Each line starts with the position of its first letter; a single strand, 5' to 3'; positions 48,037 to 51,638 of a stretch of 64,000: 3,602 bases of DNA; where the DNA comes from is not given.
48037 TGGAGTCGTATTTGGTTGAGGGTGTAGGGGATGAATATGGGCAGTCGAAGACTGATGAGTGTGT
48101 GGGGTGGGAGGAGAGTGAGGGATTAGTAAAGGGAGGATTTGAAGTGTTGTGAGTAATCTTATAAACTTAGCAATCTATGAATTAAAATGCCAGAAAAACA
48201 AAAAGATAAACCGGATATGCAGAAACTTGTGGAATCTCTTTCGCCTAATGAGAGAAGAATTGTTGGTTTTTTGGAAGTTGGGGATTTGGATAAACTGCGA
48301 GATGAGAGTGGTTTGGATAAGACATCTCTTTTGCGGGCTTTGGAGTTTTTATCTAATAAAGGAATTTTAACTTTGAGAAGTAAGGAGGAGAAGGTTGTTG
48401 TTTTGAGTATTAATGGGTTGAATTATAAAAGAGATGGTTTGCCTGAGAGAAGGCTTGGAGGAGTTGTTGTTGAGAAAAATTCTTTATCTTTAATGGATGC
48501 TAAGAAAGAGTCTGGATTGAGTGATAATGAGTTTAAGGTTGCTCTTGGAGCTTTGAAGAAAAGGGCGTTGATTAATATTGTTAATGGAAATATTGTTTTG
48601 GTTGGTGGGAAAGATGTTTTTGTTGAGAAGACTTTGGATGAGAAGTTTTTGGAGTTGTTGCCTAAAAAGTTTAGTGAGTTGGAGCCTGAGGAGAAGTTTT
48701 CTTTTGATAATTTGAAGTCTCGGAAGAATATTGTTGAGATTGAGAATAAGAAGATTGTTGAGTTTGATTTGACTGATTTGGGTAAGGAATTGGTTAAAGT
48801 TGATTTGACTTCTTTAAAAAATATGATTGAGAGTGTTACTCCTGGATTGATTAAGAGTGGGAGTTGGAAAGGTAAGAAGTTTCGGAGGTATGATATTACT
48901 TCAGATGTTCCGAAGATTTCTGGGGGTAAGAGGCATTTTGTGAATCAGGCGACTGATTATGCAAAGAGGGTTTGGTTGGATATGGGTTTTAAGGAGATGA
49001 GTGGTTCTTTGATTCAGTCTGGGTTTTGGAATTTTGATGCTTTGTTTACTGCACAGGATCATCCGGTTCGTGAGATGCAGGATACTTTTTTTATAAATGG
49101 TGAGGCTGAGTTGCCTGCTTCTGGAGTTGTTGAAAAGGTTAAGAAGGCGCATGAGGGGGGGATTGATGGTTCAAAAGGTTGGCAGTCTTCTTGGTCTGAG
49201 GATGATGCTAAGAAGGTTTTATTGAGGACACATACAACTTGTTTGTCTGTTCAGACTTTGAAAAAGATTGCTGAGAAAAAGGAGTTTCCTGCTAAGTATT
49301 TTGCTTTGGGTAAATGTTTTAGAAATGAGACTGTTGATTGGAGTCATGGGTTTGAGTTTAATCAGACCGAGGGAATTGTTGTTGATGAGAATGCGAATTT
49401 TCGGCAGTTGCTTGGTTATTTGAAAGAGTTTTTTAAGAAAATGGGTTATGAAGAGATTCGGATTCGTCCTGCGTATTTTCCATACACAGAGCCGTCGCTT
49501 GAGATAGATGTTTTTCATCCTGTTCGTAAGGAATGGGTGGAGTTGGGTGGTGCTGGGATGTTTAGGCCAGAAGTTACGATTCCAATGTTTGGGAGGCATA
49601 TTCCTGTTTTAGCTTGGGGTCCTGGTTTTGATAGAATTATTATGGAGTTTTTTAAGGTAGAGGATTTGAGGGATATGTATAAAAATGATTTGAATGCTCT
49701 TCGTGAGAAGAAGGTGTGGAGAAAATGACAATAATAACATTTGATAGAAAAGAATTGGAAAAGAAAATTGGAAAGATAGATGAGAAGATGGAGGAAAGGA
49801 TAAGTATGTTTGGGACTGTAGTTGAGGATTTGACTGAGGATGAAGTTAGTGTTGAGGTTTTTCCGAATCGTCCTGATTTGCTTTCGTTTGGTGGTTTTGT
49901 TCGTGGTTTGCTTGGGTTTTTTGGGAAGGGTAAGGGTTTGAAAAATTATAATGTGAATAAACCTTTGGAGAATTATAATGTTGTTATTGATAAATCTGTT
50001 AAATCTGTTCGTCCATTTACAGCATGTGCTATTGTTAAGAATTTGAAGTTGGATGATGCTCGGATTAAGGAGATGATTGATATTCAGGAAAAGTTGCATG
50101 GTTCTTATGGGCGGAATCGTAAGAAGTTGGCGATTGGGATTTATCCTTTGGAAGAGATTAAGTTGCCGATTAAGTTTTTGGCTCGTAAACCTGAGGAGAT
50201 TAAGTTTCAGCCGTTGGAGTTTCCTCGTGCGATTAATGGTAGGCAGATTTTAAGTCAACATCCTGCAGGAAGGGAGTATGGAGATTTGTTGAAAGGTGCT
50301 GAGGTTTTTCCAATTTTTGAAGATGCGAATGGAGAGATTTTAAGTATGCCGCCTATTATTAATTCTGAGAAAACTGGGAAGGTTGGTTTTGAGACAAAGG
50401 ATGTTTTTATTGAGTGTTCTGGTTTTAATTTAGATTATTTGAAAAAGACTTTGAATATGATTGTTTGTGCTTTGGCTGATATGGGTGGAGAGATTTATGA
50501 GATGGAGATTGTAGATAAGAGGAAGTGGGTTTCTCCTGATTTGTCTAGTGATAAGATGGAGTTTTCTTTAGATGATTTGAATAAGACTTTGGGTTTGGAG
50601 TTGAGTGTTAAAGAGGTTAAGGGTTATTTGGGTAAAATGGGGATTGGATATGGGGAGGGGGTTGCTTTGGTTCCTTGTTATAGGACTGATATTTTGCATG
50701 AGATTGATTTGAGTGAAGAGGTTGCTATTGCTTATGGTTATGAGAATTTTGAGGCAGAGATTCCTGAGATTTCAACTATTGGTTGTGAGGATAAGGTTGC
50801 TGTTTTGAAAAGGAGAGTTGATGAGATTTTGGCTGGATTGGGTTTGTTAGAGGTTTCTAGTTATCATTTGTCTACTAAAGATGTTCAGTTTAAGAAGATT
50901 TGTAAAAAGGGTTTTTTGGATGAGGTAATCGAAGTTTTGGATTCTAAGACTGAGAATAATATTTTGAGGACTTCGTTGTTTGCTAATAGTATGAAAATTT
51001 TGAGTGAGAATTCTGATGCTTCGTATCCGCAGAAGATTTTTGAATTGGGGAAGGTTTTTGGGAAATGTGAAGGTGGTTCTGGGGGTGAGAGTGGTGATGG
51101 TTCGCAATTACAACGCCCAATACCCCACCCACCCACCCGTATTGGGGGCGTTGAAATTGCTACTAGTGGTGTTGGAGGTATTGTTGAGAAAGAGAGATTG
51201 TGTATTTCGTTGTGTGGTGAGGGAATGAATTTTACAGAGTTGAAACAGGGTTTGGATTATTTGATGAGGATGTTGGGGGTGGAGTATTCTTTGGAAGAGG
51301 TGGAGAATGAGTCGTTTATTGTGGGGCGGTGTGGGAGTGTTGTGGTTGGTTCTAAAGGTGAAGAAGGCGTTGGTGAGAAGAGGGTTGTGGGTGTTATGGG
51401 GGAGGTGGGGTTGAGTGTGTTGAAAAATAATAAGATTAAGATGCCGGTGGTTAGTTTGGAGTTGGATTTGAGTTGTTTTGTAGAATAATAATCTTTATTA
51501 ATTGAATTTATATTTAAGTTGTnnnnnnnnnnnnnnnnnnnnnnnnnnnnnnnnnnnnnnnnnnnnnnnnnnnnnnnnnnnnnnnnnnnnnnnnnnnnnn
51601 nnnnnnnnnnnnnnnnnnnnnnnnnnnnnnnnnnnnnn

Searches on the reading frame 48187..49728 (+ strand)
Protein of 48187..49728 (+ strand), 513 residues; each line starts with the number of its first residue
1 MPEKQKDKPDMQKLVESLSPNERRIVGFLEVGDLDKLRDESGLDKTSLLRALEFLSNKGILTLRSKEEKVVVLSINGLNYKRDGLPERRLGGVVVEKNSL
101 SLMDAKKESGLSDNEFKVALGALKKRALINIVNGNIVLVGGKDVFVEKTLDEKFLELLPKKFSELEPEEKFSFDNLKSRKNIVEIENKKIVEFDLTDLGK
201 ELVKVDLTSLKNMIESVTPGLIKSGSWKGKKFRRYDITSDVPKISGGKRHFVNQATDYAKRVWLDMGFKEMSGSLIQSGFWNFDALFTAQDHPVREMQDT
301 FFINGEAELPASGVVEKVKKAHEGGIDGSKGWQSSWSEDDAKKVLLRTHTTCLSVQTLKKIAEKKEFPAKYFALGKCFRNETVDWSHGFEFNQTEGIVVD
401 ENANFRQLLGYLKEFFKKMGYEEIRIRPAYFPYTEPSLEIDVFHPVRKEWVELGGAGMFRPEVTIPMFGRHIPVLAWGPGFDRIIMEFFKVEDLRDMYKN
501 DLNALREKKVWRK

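Call 7: search_protein_families(library=pfam, proteins=[window:48187-49728:+])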
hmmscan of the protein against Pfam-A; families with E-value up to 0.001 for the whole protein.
window:48187-49728:+ (513 aa): 3 families
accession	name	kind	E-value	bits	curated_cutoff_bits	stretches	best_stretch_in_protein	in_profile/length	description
PF01409.25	tRNA-synt_2d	-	2.7e-80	269.8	19.8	1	235-507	2-245/246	tRNA synthetases class II core domain (F)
PF00587.30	tRNA-synt_2b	-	2.3e-05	25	29.3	1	342-450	10-129/179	tRNA synthetase class II core domain (G, H, P, S and T)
PF00152.25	tRNA-synt_2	-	0.00021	20.9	25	0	369-396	92-119/308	tRNA synthetases class II (D, K and N)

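Call 10: find_encoding_contigs(protein=window:48187-49728:+, flank=10000, max_places=6)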
Protein window:48187-49728:+ (513 aa): 1 contig read that carries it; 1 place shown.
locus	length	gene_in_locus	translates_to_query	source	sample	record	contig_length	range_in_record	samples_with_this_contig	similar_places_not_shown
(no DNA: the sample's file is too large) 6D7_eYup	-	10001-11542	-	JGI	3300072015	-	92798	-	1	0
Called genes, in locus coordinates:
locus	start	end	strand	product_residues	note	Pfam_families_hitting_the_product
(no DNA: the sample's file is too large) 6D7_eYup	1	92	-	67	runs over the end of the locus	PF01599:Ribosomal_S27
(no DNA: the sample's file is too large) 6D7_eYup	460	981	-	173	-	PF01282:Ribosomal_S24e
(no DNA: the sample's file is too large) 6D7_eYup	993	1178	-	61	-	PF06093:Spt4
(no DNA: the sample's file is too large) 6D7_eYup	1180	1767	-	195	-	PF03876:SHS2_Rpb7-N, PF00575:S1 (weak)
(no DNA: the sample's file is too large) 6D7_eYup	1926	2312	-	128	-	PF26425:PIN_halo (weak), PF01850:PIN (weak), PF13638:PIN_4, PF18477:PIN_9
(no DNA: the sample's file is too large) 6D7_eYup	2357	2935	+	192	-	-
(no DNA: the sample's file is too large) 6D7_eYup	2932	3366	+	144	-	PF00583:Acetyltransf_1, PF13673:Acetyltransf_10, PF13508:Acetyltransf_7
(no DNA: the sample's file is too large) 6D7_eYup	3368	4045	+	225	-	PF11848:DUF3368 (faint)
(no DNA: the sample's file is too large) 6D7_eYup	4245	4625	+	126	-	-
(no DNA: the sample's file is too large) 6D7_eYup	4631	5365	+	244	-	-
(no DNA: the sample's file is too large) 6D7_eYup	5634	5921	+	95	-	PF04010:DUF357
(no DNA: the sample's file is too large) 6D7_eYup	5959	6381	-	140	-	-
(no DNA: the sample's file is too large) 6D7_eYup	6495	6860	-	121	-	-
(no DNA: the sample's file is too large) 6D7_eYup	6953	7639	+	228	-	PF00696:AA_kinase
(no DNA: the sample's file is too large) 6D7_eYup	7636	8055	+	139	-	PF01876:RNase_P_p30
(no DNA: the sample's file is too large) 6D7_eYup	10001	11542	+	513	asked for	PF01409:tRNA-synt_2d, PF00587:tRNA-synt_2b (faint)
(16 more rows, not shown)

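Call 13: find_related_loci(query=window:48187-49728:+, collection=genome_contigs, flank=10000)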
Query window:48187-49728:+ (513 aa) in genome_contigs; peptide patterns used: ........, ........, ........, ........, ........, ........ (x = any residue, [..] = any of these).
404 stretches matched a pattern; 214 encode a relative of the query (tblastn E <= 1e-3); the best 80 are kept; 80 distinct loci.
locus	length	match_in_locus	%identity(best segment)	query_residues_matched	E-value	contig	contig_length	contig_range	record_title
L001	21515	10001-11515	79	10-513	0e+0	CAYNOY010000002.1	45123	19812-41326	MAG TPA_asm: Candidatus Woesearchaeota archaeon isolate SRP104257_co1_44 genome assembly, contig: NODE_221_length_45123_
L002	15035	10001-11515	70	10-513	0e+0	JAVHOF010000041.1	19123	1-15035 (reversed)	MAG: Candidatus Pacearchaeota archaeon isolate WB01no4_31_21 NODE_1531_length_19123_cov_13.533145, whole genome shotgun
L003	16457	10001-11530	70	6-513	0e+0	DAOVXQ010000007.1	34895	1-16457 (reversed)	MAG TPA_asm: archaeon isolate CSMAG_1761 CSMAG_1761_k141_934811_length_34895_cov_13.1626, whole genome shotgun sequence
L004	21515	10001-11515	70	10-513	0e+0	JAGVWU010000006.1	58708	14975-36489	Candidatus Pacearchaeota archaeon isolate RIFOXYC1_FULL_30_12 rifoxyc1_full_scaffold_409, whole genome shotgun sequence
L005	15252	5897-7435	70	10-513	0e+0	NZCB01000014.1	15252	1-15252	MAG: Candidatus Pacearchaeota archaeon isolate ARS1285 53953, whole genome shotgun sequence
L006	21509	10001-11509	71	10-513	0e+0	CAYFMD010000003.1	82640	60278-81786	MAG TPA_asm: Candidatus Woesearchaeota archaeon isolate ERP019367_co1_16 genome assembly, contig: NODE_369_length_82640_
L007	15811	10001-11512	69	6-511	0e+0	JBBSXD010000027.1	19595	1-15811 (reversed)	MAG: Nanoarchaeota archaeon isolate H51-bin082_1 H51_bin082_1_000000000027, whole genome shotgun sequence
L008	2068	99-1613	68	10-513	0e+0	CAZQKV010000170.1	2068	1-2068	MAG TPA_asm: Candidatus Woesearchaeota archaeon isolate binchicken_co89_660 genome assembly, contig: NODE_129024_length_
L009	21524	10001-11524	67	4-511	0e+0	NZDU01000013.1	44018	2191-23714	MAG: Candidatus Pacearchaeota archaeon isolate ARS103 35383, whole genome shotgun sequence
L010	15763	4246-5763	67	10-513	0e+0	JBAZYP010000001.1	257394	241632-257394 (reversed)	MAG: Candidatus Pacearchaeota archaeon isolate SO_2017_GW1_83 NODE_365_length_257394_cov_1.487874_OW334_2017, whole geno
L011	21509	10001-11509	67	10-513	0e+0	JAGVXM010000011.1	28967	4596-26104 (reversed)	Candidatus Pacearchaeota archaeon isolate RIFCSPHIGHO2_01_FULL_33_47 rifcsphigho2_01_scaffold_4921, whole genome shotgun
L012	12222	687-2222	69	3-513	0e+0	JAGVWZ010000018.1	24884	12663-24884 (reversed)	Candidatus Pacearchaeota archaeon isolate RIFOXYB1_FULL_29_20 rifoxyb1_full_scaffold_654, whole genome shotgun sequence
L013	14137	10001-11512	65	10-511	0e+0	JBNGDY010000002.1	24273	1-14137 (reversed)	MAG: Candidatus Nanoarchaeia archaeon isolate E05-049 bin34.fa-2, whole genome shotgun sequence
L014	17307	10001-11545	63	1-513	0e+0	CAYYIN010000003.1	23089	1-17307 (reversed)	MAG TPA_asm: Candidatus Woesearchaeota archaeon isolate SRP178699_co1_622 genome assembly, contig: NODE_2597_length_2308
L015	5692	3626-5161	63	7-513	0e+0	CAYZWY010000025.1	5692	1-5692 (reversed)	MAG TPA_asm: Candidatus Woesearchaeota archaeon isolate SRP178699_co2_82 genome assembly, contig: NODE_17158_length_5692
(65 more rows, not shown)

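Call 68: search_protein_families(library=pfam, max_evalue=0.01, proteins=[L001:15941-16195:-, L001:16250-16543:+, L001:16408-16794:+, L001:16880-17212:-, L001:17197-17454:-, L001:18160-18441:-, L001:18625-18996:-, L001:19186-20070:+, L001:20104-20529:+, L001:20582-20902:+])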
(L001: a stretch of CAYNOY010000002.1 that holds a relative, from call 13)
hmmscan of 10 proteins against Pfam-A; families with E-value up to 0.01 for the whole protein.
L001:15941-16195:- (84 aa): 0 families

L001:16250-16543:+ (97 aa): 0 families

L001:16408-16794:+ (128 aa): 0 families

L001:16880-17212:- (110 aa): 1 family
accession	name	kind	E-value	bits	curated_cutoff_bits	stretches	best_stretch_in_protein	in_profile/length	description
PF02452.23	PemK_toxin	-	7.5e-13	49.1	23.1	1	6-108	2-109/109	PemK-like, MazF-like toxin of type II toxin-antitoxin system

L001:17197-17454:- (85 aa): 1 family
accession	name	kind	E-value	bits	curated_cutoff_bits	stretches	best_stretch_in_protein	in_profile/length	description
PF04014.23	MazE_antitoxin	-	1.4e-05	25.4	24.7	1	11-55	2-47/48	Antidote-toxin recognition MazE, bacterial antitoxin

L001:18160-18441:- (93 aa): 1 family
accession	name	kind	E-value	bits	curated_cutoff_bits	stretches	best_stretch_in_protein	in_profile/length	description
PF19628.4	DUF6132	-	0.00033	20.7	23.2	1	3-21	38-56/60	Family of unknown function (DUF6132)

L001:18625-18996:- (123 aa): 0 families

L001:19186-20070:+ (294 aa): 1 family
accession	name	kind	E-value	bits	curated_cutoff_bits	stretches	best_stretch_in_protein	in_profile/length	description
PF00557.29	Peptidase_M24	-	3.9e-25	89.3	23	1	7-195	3-188/208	Metallopeptidase family M24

L001:20104-20529:+ (141 aa): 0 families

L001:20582-20902:+ (106 aa): 1 family
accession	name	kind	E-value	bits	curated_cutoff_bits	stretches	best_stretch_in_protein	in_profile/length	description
PF09268.16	Clathrin-link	-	0.0098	15.6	21.2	0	77-86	13-22/24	Clathrin, heavy-chain linker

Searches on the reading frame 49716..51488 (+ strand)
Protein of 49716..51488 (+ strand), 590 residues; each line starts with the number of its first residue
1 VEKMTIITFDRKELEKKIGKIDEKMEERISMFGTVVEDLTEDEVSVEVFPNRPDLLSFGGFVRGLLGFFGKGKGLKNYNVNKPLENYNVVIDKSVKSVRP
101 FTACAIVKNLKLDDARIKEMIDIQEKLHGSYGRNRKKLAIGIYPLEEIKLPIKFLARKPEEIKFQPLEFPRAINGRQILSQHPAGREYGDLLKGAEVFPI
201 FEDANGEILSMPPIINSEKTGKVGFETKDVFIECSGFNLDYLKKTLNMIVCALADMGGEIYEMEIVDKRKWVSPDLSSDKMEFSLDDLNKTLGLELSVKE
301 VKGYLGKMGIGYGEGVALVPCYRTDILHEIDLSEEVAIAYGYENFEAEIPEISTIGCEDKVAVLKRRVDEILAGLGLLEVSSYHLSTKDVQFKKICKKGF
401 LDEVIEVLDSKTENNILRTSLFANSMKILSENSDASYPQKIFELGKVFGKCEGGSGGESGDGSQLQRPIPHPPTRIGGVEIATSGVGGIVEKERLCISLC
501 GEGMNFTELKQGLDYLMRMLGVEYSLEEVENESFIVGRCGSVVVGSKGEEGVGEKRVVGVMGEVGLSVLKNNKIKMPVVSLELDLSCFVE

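Call 7: search_protein_families(library=pfam, proteins=[window:49716-51488:+])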
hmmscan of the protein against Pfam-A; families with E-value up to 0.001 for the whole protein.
window:49716-51488:+ (590 aa): 3 families
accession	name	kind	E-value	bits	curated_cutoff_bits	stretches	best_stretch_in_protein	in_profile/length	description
PF17759.6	tRNA_synthFbeta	-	3.8e-29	102.1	22.4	1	349-585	5-214/214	Phenylalanyl tRNA synthetase beta chain CLM domain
PF03484.21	B5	-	1.8e-19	70.1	28.6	1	281-342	1-67/67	tRNA synthetase B5 domain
PF03483.22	B3_4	-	9e-05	22.6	29.3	1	117-245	35-135/174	B3/4 domain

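Call 59: find_homologous_proteins(query=window:49725-51488:+, max_evalue=1e-100)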
Query window:49725-51488:+ (587 aa): 4623 proteins with E <= 1e-100 among 8000 candidates; the best 120 are listed.
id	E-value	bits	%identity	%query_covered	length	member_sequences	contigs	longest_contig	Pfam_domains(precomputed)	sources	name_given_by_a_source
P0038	0.0e+0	1295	100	100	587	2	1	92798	PF03484.22,PF17759.7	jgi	jgi:phenylalanyl-tRNA synthetase beta chain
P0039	2.0e-292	989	81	100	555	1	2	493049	PF03483.23,PF03484.22,PF17759.7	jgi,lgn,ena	jgi:phenylalanyl-tRNA synthetase beta chain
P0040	1.0e-266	904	73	100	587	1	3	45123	PF03484.22,PF17759.7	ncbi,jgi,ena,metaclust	metaclust:\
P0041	1.8e-262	890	72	100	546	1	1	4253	PF03483.23,PF01409.26,PF03484.22,PF17759.7,PF18262.8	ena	-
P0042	1.0e-255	868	71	99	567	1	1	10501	PF03484.22,PF17759.7,PF18262.8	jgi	-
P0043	4.6e-251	853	70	100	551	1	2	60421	PF03483.23,PF01409.26,PF03484.22,PF17759.7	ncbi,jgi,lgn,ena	-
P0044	1.1e-248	845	70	99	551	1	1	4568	PF03483.23,PF03484.22,PF17759.7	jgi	-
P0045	5.7e-248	843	70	100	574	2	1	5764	PF03484.22,PF17759.7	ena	-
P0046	1.8e-233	795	64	100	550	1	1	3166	PF03483.23,PF01409.26,PF03484.22,PF17759.7,PF18262.8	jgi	-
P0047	6.9e-233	793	64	99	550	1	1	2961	PF03483.23,PF03484.22,PF17759.7,PF18262.8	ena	-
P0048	3.8e-232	790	65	99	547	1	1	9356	PF03483.23,PF01409.26,PF03484.22,PF17759.7,PF18262.8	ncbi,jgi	-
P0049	7.1e-232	789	65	100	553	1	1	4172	PF03483.23,PF01409.26,PF03484.22,PF17759.7,PF18262.8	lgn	-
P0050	8.8e-232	789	64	100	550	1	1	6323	PF03483.23,PF01409.26,PF03484.22,PF17759.7,PF18262.8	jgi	jgi:phenylalanyl-tRNA synthetase beta chain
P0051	1.1e-230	785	65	100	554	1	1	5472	PF03484.22,PF17759.7,PF18262.8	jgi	-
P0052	2.0e-230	785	62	100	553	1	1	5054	PF03483.23,PF03484.22,PF17759.7,PF18262.8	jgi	jgi:phenylalanyl-tRNA synthetase beta chain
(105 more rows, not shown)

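Call 60: find_encoding_contigs(protein=P0039, flank=10000, max_places=4)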
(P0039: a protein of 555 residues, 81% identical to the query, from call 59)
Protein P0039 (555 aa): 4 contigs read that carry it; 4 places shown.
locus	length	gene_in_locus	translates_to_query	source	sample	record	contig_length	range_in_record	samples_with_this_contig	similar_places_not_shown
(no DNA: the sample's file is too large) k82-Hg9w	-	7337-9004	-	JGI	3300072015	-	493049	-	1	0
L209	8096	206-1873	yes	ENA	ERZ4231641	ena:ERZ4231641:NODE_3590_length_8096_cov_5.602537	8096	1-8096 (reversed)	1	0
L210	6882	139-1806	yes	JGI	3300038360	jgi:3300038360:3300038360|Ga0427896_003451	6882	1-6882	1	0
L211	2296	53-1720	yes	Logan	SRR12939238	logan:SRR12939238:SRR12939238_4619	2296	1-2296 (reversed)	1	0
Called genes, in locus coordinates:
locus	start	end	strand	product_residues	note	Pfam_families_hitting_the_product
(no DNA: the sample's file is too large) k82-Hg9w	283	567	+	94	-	PF04010:DUF357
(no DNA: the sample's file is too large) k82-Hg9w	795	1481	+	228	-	PF00696:AA_kinase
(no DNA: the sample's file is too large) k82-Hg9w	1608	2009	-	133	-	-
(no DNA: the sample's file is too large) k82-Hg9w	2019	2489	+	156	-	PF01876:RNase_P_p30 (weak)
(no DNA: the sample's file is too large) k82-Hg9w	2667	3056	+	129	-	-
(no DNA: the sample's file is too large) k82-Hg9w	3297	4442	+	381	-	PF00793:DAHP_synth_1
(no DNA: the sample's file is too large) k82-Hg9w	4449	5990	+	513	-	PF01409:tRNA-synt_2d, PF00587:tRNA-synt_2b (faint)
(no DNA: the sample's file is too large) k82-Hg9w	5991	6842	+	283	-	PF05822:UMPH-1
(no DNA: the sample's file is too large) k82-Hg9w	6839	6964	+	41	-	-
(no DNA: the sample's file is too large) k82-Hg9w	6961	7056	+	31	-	-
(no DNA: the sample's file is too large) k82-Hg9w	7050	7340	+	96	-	-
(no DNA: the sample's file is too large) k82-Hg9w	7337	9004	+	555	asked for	PF03483:B3_4 (faint), PF03484:B5, PF17759:tRNA_synthFbeta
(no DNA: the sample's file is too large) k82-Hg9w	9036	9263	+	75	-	-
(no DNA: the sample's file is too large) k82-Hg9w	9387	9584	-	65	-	-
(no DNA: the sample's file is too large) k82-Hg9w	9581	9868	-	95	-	-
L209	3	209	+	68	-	?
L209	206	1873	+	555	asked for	PF03483:B3_4 (faint), PF03484:B5, PF17759:tRNA_synthFbeta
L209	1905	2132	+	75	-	-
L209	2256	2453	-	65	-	-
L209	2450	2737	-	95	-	-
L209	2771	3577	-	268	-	-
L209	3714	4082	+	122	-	-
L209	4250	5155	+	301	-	PF00089:Trypsin, PF13365:Trypsin_2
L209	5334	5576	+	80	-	-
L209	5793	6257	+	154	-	-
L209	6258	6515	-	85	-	-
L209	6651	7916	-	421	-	-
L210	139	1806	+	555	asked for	PF03483:B3_4 (faint), PF03484:B5, PF17759:tRNA_synthFbeta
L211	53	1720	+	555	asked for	PF03483:B3_4 (faint), PF03484:B5, PF17759:tRNA_synthFbeta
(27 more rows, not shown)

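Call 69: search_protein_families(library=pfam, max_evalue=0.01, proteins=[L209:1905-2132:+, L209:2256-2453:-, L209:2450-2737:-, L209:3714-4082:+, L209:5334-5576:+, L209:5793-6257:+, L209:6258-6515:-])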
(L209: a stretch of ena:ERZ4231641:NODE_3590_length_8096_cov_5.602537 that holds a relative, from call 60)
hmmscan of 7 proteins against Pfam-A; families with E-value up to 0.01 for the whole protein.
L209:1905-2132:+ (75 aa): 0 families

L209:2256-2453:- (65 aa): 0 families

L209:2450-2737:- (95 aa): 0 families

L209:3714-4082:+ (122 aa): 0 families

L209:5334-5576:+ (80 aa): 0 families

L209:5793-6257:+ (154 aa): 0 families

L209:6258-6515:- (85 aa): 1 family
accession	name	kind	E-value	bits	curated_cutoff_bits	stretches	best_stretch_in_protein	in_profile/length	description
PF00565.23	SNase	-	0.00058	20.7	21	1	30-78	2-57/107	Staphylococcal nuclease homologue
